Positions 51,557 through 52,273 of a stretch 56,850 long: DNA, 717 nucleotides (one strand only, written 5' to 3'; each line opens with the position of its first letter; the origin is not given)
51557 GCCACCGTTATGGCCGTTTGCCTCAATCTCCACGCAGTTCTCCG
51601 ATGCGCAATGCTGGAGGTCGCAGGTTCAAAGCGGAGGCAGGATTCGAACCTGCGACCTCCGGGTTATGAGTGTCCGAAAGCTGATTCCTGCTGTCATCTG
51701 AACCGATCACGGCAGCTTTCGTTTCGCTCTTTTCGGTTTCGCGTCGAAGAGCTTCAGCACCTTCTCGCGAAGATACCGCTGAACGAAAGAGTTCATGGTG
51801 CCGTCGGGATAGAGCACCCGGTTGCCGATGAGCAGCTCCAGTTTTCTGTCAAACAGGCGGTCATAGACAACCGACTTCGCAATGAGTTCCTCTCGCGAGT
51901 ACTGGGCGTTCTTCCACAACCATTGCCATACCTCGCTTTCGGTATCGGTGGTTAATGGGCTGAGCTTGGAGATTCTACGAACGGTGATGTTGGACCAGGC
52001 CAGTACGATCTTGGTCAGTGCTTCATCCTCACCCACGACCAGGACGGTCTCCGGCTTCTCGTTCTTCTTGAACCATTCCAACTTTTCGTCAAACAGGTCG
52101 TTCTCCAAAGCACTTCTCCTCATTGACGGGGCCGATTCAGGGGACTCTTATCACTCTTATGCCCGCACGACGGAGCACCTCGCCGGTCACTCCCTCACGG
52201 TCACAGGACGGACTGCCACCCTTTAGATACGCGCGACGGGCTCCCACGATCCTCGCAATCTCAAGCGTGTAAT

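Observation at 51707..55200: Tight four-gene operon: ParB-DNA methyltransferase, SPL-family radical SAM, DUF523/TudS-like Fe-S protein and an unknown basic-tailed protein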

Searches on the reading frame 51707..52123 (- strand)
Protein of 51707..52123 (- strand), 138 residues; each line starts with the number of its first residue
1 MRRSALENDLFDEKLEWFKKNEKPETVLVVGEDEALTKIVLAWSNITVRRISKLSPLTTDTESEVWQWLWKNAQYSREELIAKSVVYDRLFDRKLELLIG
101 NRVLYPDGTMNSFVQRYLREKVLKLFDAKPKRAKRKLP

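Call 3: search_protein_families(library=pfam, proteins=[window:51707-52123:-], max_evalue=0.01)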
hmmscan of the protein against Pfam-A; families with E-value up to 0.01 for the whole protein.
window:51707-52123:- (138 aa): 0 families

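Call 8: search_protein_families(library=ncbifam, proteins=[window:51707-52123:-], max_evalue=0.01)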
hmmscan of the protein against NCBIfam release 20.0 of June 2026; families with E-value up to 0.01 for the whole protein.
window:51707-52123:- (138 aa): 0 families

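Call 9: search_protein_families(library=padloc, proteins=[window:51707-52123:-], max_evalue=0.01)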
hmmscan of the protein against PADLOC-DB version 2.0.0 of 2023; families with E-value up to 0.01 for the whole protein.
window:51707-52123:- (138 aa): 0 families

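Call 10: search_protein_families(library=phrogs, proteins=[window:51707-52123:-], max_evalue=0.01)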
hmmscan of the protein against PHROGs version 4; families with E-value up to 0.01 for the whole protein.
window:51707-52123:- (138 aa): 0 families

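Call 12: find_encoding_contigs(protein=window:51707-52123:-, flank=10000, max_places=6)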
Protein window:51707-52123:- (138 aa): no gene with exactly this product is on record in the collection.

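Call 13: find_homologous_proteins(query=window:51707-52123:-, max_evalue=0.001)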
Query window:51707-52123:- (138 aa): 533 proteins with E <= 0.001 among 550 candidates; the best 120 are listed.
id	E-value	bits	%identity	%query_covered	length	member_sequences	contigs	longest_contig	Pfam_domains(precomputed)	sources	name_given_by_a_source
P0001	9.0e-84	296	100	100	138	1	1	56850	-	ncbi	-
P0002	1.3e-80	286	100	96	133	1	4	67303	-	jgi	-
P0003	4.0e-66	239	82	95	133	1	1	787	-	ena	-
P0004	3.4e-65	236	81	95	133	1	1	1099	-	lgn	-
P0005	6.9e-64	232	84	92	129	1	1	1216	-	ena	-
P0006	7.8e-60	218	76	95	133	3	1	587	-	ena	-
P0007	1.2e-58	215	72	96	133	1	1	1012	-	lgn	-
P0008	4.3e-58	213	73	96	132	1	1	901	-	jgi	-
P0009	1.3e-51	192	67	95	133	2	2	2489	-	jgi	-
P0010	1.1e-50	189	66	95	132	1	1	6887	-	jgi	-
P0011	1.3e-50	189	66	95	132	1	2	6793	-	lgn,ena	-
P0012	1.8e-50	188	66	98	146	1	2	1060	-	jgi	-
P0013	3.1e-50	187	66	95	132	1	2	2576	-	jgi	-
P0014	7.0e-50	186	66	95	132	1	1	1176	-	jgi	-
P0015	7.4e-50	186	62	95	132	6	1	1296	-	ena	-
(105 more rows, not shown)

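Call 15: find_related_loci(query=A1, collection=genome_contigs, flank=10000)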
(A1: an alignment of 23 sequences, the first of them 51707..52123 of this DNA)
Query A1 (138 aa) in genome_contigs; peptide patterns used: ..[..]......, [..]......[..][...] (x = any residue, [..] = any of these).
83 stretches matched a pattern; 56 encode a relative of the query (tblastn E <= 1e-3); 56 distinct loci.
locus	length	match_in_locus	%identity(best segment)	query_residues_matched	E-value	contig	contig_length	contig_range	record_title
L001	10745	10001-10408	73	1-136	4e-62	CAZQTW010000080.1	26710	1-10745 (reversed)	MAG TPA_asm: uncultured Planctomycetales bacterium isolate SRP167436_co1_220 genome assembly, contig: NODE_2663_length_2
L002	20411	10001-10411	62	2-138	1e-51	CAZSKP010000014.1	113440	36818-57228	MAG TPA_asm: uncultured bacterium isolate binchicken_co294_12 genome assembly, contig: NODE_303_length_113440_cov_7.7657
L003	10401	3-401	61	4-136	1e-51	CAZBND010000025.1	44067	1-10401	MAG TPA_asm: uncultured Planctomycetota bacterium isolate binchicken_co334_194 genome assembly, contig: NODE_1292_length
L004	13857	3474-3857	59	9-136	2e-49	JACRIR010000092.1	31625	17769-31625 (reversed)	MAG: Candidatus Poribacteria bacterium isolate NC_groundwater_1808_Pr3_B-0.1um_54_35 SR-2_scaffold_141_1047304, whole ge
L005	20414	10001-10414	57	2-137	9e-47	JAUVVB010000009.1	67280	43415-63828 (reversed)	MAG: Chloroflexota bacterium isolate CSMAG_1153 CSMAG_1153_k127_573693_length_67280_cov_70.4922, whole genome shotgun se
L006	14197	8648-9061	55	1-136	2e-46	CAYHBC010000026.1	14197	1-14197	MAG TPA_asm: uncultured Dehalococcoidales bacterium isolate ERP119294_co3_111 genome assembly, contig: NODE_2943_length_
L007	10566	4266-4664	55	3-135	2e-46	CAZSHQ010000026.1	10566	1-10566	MAG TPA_asm: uncultured Dehalococcoidia bacterium isolate binchicken_co228_504 genome assembly, contig: NODE_9507_length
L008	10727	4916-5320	53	4-136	9e-46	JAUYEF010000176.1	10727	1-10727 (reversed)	MAG: Bacillota bacterium isolate C20_metabat.bin.95_sub C20_k141_806021, whole genome shotgun sequence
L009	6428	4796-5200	54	1-135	2e-45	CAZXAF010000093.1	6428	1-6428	MAG TPA_asm: uncultured Dehalococcoidia bacterium isolate SRP214966_co4_321 genome assembly, contig: NODE_16375_length_6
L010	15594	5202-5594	53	6-136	1e-44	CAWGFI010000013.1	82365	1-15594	MAG: uncultured delta proteobacterium isolate MFD05684.bin.2.29 genome assembly, contig: contig_58878, whole genome shot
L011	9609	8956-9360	54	1-135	1e-44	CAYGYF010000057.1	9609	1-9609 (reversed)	MAG TPA_asm: uncultured Dehalococcoidia bacterium isolate ERP119294_co3_281 genome assembly, contig: NODE_6105_length_96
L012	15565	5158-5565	53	3-136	3e-44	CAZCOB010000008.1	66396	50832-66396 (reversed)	MAG TPA_asm: uncultured Dehalococcoidaceae bacterium isolate binchicken_co100_344 genome assembly, contig: NODE_561_leng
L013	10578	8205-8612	51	3-136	4e-44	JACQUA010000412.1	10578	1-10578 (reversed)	MAG: Chloroflexi bacterium isolate NC_groundwater_1425_Ag_S-0.65um_59_63 S_p65_S5_coassembly_k141_5384220, whole genome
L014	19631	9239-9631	53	6-136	6e-44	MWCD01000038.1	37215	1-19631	MAG: bacterium ADurb.Bin236 isolate ADurb.Bin236 BWY28_contig000038, whole genome shotgun sequence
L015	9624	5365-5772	51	3-136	1e-43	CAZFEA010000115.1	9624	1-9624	MAG TPA_asm: uncultured Dehalococcoidia bacterium isolate binchicken_co213_710 genome assembly, contig: NODE_13989_lengt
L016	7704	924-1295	56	9-132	2e-43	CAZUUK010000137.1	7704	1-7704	MAG TPA_asm: uncultured Planctomycetota bacterium isolate SRP068000_co1_50 genome assembly, contig: NODE_19842_length_77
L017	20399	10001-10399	52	6-136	2e-43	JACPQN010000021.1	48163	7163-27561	MAG: Chloroflexi bacterium isolate NC_groundwater_654_Ag_B-0.1um_66_63 B_1_S1_Biohub_coassembly_k141_829011, whole genom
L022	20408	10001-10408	49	3-136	6e-43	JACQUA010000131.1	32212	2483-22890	MAG: Chloroflexi bacterium isolate NC_groundwater_1425_Ag_S-0.65um_59_63 S_p65_S5_coassembly_k141_1654521, whole genome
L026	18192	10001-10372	56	13-136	2e-42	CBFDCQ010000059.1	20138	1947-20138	MAG TPA_asm: uncultured bacterium isolate SRR26215682_binner13_Refined_62 genome assembly, contig: ERZ25073476.847, whol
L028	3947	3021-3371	58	11-127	1e-42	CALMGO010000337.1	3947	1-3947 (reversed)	MAG TPA_asm: uncultured bacterium isolate SRR6284162_bin.72_CONCOCT_v1.1_MAG genome assembly, contig: ERZ795126.7740, wh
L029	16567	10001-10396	54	5-136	3e-42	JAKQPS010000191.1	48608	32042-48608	MAG: bacterium isolate USMO_maxbin.112 k141_633566, whole genome shotgun sequence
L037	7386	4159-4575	47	2-138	9e-40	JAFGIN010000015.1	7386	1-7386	MAG: Chitinispirillaceae bacterium isolate Zod_Metabat.210 k87_948305, whole genome shotgun sequence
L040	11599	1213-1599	47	6-134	2e-38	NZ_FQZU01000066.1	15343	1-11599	Desulfatibacillum alkenivorans DSM 16219, whole genome shotgun sequence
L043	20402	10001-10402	51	4-137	9e-38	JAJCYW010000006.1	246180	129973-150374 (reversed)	MAG: Chloroflexota bacterium isolate OFTM331 OFTM331_5, whole genome shotgun sequence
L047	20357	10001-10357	45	9-127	6e-29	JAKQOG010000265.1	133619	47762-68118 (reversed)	MAG: Candidatus Hydrogenedentota bacterium isolate USDV_metabat.86 k141_1459381, whole genome shotgun sequence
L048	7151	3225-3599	44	1-125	2e-27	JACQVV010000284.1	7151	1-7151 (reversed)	MAG: Planctomycetota bacterium isolate NC_groundwater_1472_Ag_S-0.65um_69_29 S_p65_S5_coassembly_k141_2288628, whole gen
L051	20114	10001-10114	82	99-135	7e-15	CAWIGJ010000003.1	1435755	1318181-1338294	MAG: uncultured Chloroflexia bacterium isolate MFD03726.bin.1.243 genome assembly, contig: contig_31232, whole genome sh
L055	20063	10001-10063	76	108-128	1e-5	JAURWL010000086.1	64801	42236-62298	MAG: Dehalococcoidales bacterium isolate E10_concoct.bin.145 E10_k141_418224, whole genome shotgun sequence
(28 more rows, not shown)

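Call 27: predict_structure(alignment_id=A2)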
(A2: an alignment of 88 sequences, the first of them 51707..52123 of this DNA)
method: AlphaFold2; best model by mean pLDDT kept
length: 138 residues; sequences in the alignment: 88
mean_pLDDT: 88.2   pTM: 0.80
mean pLDDT of the five models: 88.2, 87.5, 86.3, 85.5, 67.7
residues with pLDDT >= 90: 97; 70-90: 25; 50-70: 10; < 50: 6
segments of 3 or more residues with pLDDT < 50: 132-135
pLDDT, mean of each block of 10 residues (from residue 1): 70 97 94 91 95 90 96 96 90 96 97 95 72 48
secondary structure, 60 per line:
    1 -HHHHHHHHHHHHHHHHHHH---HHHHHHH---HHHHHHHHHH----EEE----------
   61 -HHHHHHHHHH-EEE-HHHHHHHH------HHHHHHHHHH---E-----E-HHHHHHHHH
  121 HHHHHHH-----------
elements in order: H2-20 H24-30 H34-43 E48-50 H62-71 E73-75 H77-84 H91-100 H112-127

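Call 32: fold_search(model_id=the predicted structure, library=pdb)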
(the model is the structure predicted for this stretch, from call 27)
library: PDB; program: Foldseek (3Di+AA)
matches with E <= 10: 33; with E <= 0.001: 0
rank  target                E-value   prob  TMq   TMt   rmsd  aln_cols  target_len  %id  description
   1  3w36_A                3.2e+00  0.02  0.15  0.07  13.8       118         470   14  Crystal structure of holo-type bacterial Vanadium-dependent chloroperoxidase (released 2013-12-11)
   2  9qdr_B                3.2e+00  0.02  0.14  0.14  18.2       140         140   16  Structure of Staphylococcus aureus MarR-type repressor MhqR (released 2026-01-14)
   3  4tx5_A                3.6e+00  0.02  0.14  0.12  24.1       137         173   17  Crystal structure of Smac-DIABLO (in space group P65) (released 2015-07-15)
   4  2obp_A                4.1e+00  0.14  0.31  0.49   7.8        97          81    9  Crystal structure of a putative dna-binding protein (reut_b4095) from ralstonia eutropha jmp134 at 1.70 A resolution (released 2007-01-16)
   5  7rig_A                4.9e+00  0.02  0.13  0.03   8.8        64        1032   23  Structure of ACLY-D1026A-substrates (released 2023-05-10)
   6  3kp2_A                5.2e+00  0.07  0.31  0.31  16.0       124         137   13  Staphylococcus epidermidis TcaR in complex with penicillin G (released 2010-06-09)
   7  2fbi                  5.5e+00  0.13  0.39  0.39  15.6       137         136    6  The crystal structure of transcriptional regulator PA4135 (released 2005-12-20)
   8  7buv_F                5.5e+00  0.01  0.13  0.07  20.5       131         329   11  Eucommia ulmoides TPT3, crystal form 2 (released 2021-02-17)
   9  1y0u_A                5.8e+00  0.04  0.21  0.29  14.4       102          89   15  Crystal Structure of the putative arsenical resistance operon repressor from Archaeoglobus fulgidus (released 2004-12-28)
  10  4j4u_B                5.8e+00  0.03  0.21  0.14  12.8       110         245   17  Pentamer SFTSVN (released 2013-05-22)
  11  1g73_A                5.8e+00  0.01  0.15  0.13  21.8       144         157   16  CRYSTAL STRUCTURE OF SMAC BOUND TO XIAP-BIR3 DOMAIN (released 2001-01-10)
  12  5dd8_A                6.1e+00  0.10  0.34  0.30  16.3       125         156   11  The Crystal structure of HucR mutant (HucR-E48Q) from Deinococcus radiodurans (released 2015-09-09)
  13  4csf_U                6.1e+00  0.06  0.25  0.15  13.9        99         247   19  Structural insights into Toscana virus RNA encapsidation (released 2014-04-09)
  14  1wu3                  6.1e+00  0.02  0.18  0.16  15.1       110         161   17  Crystal structure of recombinant murine interferon beta (released 2004-12-14)
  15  9l4c_D                6.1e+00  0.01  0.14  0.07  14.8       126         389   15  ATR Spiral -ATRIP bound with RP-3500 (released 2025-05-21)
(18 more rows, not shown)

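Call 40: search_protein_families(library=pfam, proteins=[L037:988-2571:+, L011:8284-8931:+, L010:4127-4720:+, L014:9756-10508:+, L040:2904-3842:+, L040:3910-4689:-, L017:6586-8394:+, L028:1926-2906:+, L040:1640-2893:+, L016:2563-3717:+], max_evalue=0.01)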
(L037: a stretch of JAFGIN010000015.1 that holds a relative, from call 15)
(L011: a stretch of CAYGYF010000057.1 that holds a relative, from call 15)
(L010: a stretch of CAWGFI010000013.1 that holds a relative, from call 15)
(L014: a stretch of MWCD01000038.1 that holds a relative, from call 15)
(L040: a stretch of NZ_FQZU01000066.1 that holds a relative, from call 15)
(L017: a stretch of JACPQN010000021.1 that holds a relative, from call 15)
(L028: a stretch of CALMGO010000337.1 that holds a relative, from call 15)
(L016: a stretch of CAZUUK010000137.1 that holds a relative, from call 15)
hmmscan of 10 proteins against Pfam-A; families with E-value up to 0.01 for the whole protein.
L037:988-2571:+ (527 aa): 0 families

L011:8284-8931:+ (215 aa): 1 family
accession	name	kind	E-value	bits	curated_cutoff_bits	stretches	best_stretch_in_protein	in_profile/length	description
PF02195.25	ParB_N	-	6.2e-08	33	26.3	1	5-89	3-86/95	ParB N-terminal domain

L010:4127-4720:+ (197 aa): 0 families

L014:9756-10508:+ (250 aa): 3 families
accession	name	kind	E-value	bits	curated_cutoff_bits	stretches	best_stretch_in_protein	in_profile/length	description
PF04055.27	Radical_SAM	-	1.7e-08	35.2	29.5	1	21-174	3-145/166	Radical SAM superfamily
PF08902.16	DUF1848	-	0.0038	17.5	30.5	0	22-34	250-262/262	Domain of unknown function (DUF1848)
PF07505.17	DUF5131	-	0.0058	16.6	28.9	1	23-210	15-188/243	Protein of unknown function (DUF5131)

L040:2904-3842:+ (312 aa): 1 family
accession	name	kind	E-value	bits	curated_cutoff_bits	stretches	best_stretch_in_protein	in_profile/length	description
PF08902.16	DUF1848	-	1.3e-81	274.7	30.5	1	2-270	1-262/262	Domain of unknown function (DUF1848)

L040:3910-4689:- (259 aa): 1 family
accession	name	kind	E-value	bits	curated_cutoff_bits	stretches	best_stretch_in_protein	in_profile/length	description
PF08843.17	AbiEii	-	0.0017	18.8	22.5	1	31-190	34-185/238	Nucleotidyl transferase AbiEii toxin, Type IV TA system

L017:6586-8394:+ (602 aa): 0 families

L028:1926-2906:+ (326 aa): 1 family
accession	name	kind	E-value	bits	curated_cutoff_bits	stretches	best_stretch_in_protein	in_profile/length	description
PF04055.27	Radical_SAM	-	1.4e-10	42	29.5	1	35-202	1-163/166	Radical SAM superfamily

L040:1640-2893:+ (417 aa): 2 families
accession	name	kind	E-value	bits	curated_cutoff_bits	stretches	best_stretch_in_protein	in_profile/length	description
PF01555.25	N6_N4_Mtase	-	2.5e-25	90.2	26.7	1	190-402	1-220/221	DNA methylase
PF02195.25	ParB_N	-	1e-06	29.1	26.3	1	18-97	8-93/95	ParB N-terminal domain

L016:2563-3717:+ (385 aa): 3 families
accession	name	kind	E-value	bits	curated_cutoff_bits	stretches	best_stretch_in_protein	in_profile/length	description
PF01555.25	N6_N4_Mtase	-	2e-17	64.3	26.7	1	186-377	2-219/221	DNA methylase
PF02195.25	ParB_N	-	2.4e-09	37.5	26.3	1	3-80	3-85/95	ParB N-terminal domain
PF03602.21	Cons_hypoth95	-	0.0022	18.1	24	1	314-384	16-87/182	Conserved hypothetical protein 95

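Call 41: find_related_loci(query=A1, collection=viral_contigs, flank=10000)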
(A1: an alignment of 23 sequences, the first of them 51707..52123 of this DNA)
Query A1 (138 aa) in viral_contigs; peptide patterns used: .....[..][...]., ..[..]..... (x = any residue, [..] = any of these).
17 stretches matched a pattern, but none encodes a relative of the query by tblastn (E <= 1e-3).

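Call 42: find_encoding_contigs(protein=P0002, flank=10000, max_places=4)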
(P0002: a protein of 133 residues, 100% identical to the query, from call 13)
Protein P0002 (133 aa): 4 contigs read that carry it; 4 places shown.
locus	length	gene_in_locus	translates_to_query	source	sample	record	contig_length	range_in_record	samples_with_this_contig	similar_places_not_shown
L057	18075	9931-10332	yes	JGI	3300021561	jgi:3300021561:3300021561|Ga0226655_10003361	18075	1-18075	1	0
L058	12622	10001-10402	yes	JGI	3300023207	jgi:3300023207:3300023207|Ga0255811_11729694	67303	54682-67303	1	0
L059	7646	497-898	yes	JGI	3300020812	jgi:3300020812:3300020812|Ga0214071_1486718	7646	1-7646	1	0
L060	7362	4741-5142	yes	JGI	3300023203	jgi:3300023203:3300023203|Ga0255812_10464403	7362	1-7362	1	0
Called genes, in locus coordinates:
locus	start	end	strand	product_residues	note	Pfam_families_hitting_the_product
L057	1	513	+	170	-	?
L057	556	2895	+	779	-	PF19974:TCAD9 (weak)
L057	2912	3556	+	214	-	PF01966:HD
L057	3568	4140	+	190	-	-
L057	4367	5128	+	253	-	PF05013:FGase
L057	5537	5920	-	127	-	-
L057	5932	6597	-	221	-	PF04055:Radical_SAM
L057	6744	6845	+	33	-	-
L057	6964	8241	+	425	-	-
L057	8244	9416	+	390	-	PF20903:SPL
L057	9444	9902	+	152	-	PF04463:2-thiour_desulf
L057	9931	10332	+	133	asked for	-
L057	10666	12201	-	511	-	PF02661:Fic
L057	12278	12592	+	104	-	-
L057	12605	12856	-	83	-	-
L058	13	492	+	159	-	PF00583:Acetyltransf_1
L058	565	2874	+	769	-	PF19974:TCAD9 (weak)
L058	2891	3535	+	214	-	PF01966:HD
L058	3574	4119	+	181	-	-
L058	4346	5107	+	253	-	PF05013:FGase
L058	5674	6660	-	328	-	PF04055:Radical_SAM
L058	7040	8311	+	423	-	PF02195:ParB_N, PF01555:N6_N4_Mtase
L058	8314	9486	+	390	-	PF20903:SPL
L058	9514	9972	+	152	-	PF04463:2-thiour_desulf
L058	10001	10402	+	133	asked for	-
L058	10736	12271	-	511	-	PF02661:Fic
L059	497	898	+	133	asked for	-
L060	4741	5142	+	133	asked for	-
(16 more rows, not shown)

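Call 49: search_solved_structures(query=A2, max_evalue=10, show_alignments=2)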
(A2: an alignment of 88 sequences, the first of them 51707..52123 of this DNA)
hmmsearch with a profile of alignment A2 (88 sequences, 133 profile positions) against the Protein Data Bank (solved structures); distinct sequences matched with E-value up to 10: 1.
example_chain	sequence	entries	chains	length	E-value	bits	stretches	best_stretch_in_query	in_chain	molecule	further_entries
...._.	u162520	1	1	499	1.3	11.9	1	19-77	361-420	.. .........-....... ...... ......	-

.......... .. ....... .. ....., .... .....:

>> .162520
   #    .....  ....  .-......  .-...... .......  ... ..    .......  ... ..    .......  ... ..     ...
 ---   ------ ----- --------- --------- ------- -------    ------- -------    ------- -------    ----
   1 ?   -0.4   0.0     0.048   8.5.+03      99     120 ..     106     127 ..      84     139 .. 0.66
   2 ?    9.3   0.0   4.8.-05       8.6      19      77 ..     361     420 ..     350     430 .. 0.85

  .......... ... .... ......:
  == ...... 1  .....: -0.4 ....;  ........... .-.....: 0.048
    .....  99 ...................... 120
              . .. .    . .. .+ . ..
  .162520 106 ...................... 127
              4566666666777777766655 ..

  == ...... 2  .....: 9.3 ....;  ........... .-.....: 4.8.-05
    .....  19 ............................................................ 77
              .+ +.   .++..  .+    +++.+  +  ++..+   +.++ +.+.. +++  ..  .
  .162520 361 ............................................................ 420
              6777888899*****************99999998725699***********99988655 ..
